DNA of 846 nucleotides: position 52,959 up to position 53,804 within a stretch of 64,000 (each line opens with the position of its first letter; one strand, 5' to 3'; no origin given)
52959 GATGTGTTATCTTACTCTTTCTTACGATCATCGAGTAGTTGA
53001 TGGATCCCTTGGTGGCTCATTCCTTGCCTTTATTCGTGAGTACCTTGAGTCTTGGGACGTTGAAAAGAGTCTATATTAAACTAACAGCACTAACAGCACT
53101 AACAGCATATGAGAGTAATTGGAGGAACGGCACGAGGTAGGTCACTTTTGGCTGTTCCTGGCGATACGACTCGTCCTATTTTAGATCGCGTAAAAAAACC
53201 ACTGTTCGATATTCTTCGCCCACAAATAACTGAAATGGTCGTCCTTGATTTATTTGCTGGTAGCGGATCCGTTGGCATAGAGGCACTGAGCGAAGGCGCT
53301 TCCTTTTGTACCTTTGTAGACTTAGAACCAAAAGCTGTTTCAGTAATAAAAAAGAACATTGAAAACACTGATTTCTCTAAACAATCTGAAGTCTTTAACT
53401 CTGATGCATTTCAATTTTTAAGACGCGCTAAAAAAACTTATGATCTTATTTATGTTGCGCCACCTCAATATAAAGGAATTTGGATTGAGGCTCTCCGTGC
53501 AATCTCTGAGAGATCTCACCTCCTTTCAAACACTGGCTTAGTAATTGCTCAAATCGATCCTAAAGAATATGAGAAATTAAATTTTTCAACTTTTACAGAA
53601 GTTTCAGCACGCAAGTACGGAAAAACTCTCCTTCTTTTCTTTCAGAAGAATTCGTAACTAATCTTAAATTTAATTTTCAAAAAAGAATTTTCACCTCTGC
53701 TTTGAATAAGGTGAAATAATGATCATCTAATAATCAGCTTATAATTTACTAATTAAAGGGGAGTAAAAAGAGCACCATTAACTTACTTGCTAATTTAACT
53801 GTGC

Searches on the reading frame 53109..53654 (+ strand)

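Call 40: search_protein_families(library=pfam, proteins=[window:53109-53654:+])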
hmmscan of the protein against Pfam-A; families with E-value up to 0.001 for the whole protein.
window:53109-53654:+ (182 aa): 10 families
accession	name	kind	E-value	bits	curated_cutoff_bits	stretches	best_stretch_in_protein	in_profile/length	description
PF03602.21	Cons_hypoth95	-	3.4e-46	157.6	24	1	1-179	1-182/182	Conserved hypothetical protein 95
PF05175.20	MTS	-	2e-08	34.5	23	1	26-128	17-118/170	Methyltransferase small domain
PF02005.22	TRM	-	2.1e-07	30.9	27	1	36-126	43-136/376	N2,N2-dimethylguanosine tRNA methyltransferase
PF13649.12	Methyltransf_25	-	6.2e-06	27.2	27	1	45-135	1-89/97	Methyltransferase domain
PF01564.23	Spermine_synth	-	6.2e-06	26.3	22.9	1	68-158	46-141/186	Spermine/spermidine synthase domain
PF06325.19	PrmA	-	2.1e-05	24.6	22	1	42-114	162-230/296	Ribosomal protein L11 methyltransferase (PrmA)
PF02475.24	TRM5-TYW2_MTfase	-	0.00016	22.1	28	1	43-114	38-108/164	TRM5/TYW2 methyltransferase domain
PF13847.12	Methyltransf_31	-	0.00017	21.8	27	1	42-116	4-80/145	Methyltransferase domain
PF09445.16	Methyltransf_15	-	0.00061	19.8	22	0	44-120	3-81/165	RNA cap guanine-N2 methyltransferase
PF02086.21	MethyltransfD12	-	0.00077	19.7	22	0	38-94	14-74/253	D12 class N6 adenine-specific DNA methyltransferase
